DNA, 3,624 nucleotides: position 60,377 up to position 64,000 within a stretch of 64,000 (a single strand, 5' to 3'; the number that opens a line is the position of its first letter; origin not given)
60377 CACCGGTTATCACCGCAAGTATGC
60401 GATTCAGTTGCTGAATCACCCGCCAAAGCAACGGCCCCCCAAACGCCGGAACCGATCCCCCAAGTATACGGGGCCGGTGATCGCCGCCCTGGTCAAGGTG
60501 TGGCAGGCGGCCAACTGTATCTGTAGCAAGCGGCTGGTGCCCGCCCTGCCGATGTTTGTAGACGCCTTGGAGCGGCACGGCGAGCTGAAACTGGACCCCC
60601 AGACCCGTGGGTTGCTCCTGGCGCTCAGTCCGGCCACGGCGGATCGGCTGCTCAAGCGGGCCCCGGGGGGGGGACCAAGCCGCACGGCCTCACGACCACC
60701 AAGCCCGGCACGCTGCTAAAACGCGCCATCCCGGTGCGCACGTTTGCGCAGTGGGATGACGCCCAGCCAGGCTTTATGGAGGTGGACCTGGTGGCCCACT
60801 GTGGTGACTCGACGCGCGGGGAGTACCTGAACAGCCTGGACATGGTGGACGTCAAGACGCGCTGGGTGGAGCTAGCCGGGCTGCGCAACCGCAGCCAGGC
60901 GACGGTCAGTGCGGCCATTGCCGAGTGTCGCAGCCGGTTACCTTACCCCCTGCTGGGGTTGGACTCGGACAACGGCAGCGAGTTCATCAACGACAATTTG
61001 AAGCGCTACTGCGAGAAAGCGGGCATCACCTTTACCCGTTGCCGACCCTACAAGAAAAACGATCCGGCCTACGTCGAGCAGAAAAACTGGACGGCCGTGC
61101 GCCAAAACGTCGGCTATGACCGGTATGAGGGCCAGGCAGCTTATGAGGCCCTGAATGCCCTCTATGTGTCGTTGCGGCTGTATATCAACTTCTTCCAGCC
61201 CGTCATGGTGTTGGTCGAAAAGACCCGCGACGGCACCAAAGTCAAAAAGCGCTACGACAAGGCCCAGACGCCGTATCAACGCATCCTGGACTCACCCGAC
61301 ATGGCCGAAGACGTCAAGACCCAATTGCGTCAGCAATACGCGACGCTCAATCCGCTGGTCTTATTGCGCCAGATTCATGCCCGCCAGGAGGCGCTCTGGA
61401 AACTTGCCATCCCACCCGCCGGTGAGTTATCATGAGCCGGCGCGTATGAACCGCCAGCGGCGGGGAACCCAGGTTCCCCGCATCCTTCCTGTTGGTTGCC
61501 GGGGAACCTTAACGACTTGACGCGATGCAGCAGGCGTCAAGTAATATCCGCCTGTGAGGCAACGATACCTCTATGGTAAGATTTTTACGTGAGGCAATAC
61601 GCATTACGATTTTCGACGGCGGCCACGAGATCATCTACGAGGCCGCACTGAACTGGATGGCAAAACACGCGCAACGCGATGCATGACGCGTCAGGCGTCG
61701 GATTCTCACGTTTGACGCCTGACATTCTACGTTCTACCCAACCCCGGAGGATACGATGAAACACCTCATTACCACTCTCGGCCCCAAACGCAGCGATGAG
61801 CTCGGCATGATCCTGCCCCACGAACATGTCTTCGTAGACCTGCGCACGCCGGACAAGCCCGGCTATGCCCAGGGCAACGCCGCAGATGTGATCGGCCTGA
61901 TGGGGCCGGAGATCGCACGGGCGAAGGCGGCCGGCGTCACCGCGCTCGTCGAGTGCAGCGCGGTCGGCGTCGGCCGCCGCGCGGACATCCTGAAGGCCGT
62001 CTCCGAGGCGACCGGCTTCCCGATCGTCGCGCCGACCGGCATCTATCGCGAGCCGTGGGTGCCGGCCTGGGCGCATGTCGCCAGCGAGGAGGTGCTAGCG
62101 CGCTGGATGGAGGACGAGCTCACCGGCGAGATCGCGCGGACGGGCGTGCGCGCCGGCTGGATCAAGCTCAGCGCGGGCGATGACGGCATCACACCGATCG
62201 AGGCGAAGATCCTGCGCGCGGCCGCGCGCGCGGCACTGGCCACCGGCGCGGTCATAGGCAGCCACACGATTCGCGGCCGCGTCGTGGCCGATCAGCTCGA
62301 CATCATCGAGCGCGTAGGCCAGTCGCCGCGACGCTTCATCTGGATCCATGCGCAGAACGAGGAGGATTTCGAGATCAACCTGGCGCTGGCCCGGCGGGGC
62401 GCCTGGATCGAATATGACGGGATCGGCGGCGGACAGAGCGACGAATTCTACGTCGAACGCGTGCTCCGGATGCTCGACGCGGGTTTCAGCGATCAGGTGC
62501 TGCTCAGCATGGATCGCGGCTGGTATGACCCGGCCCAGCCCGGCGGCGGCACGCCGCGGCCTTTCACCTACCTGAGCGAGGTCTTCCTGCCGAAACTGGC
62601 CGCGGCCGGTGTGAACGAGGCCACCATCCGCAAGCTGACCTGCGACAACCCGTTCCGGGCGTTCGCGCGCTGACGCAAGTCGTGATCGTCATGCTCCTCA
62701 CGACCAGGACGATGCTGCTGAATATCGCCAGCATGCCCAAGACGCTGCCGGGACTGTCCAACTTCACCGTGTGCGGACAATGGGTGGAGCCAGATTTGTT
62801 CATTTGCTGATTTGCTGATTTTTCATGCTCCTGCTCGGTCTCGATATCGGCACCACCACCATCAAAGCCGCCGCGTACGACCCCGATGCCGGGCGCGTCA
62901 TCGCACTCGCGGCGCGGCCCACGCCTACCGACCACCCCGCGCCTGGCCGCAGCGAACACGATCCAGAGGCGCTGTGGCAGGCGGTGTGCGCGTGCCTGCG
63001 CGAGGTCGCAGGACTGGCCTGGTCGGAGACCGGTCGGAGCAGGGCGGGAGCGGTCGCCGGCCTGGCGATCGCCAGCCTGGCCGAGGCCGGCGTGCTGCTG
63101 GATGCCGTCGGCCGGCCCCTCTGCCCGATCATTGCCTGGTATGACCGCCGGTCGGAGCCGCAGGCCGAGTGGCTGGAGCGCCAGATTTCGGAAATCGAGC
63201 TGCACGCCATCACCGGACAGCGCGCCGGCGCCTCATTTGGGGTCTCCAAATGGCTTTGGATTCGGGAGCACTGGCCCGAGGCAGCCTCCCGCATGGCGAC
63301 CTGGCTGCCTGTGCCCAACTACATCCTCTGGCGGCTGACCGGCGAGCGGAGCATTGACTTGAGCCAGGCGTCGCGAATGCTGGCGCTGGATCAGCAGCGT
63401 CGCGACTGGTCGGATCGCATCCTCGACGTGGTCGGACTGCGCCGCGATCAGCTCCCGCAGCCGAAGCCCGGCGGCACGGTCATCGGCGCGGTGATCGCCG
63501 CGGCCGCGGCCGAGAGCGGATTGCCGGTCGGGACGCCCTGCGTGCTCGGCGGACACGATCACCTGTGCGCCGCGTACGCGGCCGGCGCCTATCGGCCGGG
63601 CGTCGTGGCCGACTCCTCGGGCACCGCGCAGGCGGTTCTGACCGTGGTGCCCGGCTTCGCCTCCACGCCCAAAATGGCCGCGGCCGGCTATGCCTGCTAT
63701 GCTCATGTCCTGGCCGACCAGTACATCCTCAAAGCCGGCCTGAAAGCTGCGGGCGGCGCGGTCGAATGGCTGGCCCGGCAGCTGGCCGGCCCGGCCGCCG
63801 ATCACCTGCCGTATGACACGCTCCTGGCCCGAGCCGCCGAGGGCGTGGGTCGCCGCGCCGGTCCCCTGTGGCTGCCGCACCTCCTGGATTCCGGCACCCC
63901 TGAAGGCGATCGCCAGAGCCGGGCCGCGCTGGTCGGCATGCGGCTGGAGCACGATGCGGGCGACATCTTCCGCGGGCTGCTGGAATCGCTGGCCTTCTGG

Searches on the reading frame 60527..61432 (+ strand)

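Call 20: search_protein_families(library=pfam, proteins=[window:60527-61432:+], max_evalue=0.00001)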
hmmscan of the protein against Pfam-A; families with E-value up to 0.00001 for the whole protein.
window:60527-61432:+ (302 aa): 1 family
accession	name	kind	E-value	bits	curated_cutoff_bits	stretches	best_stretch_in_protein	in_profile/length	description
PF00665.32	rve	-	9.7e-12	45.5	32.6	1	80-176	4-101/102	Integrase core domain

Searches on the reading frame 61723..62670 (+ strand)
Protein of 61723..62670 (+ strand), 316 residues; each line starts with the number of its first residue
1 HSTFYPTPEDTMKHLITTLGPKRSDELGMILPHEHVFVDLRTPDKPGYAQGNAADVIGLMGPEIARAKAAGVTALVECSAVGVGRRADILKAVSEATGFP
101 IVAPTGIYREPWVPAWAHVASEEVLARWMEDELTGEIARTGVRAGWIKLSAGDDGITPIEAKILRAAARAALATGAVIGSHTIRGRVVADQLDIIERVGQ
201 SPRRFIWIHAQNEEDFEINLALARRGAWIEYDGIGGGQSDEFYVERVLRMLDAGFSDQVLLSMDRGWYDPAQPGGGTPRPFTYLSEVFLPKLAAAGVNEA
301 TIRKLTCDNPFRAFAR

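Call 20: search_protein_families(library=pfam, proteins=[window:61723-62670:+], max_evalue=0.00001)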
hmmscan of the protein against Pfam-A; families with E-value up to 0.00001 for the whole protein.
window:61723-62670:+ (316 aa): 1 family
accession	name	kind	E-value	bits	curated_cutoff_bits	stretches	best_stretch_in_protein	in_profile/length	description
PF02126.24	PTE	-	3.6e-45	155.1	22.4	1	25-314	4-297/298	Phosphotriesterase family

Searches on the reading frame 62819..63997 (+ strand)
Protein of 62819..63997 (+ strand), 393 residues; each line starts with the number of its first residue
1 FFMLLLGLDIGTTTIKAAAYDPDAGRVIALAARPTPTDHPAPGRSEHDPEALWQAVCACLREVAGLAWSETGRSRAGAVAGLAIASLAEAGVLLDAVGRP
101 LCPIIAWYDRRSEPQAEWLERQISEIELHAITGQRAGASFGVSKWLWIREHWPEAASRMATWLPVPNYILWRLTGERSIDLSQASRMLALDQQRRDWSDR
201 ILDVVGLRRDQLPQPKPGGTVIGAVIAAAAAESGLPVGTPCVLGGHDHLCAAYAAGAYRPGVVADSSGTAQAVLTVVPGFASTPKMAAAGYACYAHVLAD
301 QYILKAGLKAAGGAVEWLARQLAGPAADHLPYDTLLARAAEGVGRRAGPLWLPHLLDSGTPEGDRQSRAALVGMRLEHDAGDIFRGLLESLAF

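Call 20: search_protein_families(library=pfam, proteins=[window:62819-63997:+], max_evalue=0.00001)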
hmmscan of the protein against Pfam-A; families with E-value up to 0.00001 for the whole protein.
window:62819-63997:+ (393 aa): 2 families
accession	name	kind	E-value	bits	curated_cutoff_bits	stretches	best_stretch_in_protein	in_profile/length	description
PF00370.27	FGGY_N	-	2.4e-54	185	28.8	1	5-252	2-243/245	FGGY family of carbohydrate kinases, N-terminal domain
PF02782.22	FGGY_C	-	6.3e-08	33.1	27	1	268-393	6-133/198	FGGY family of carbohydrate kinases, C-terminal domain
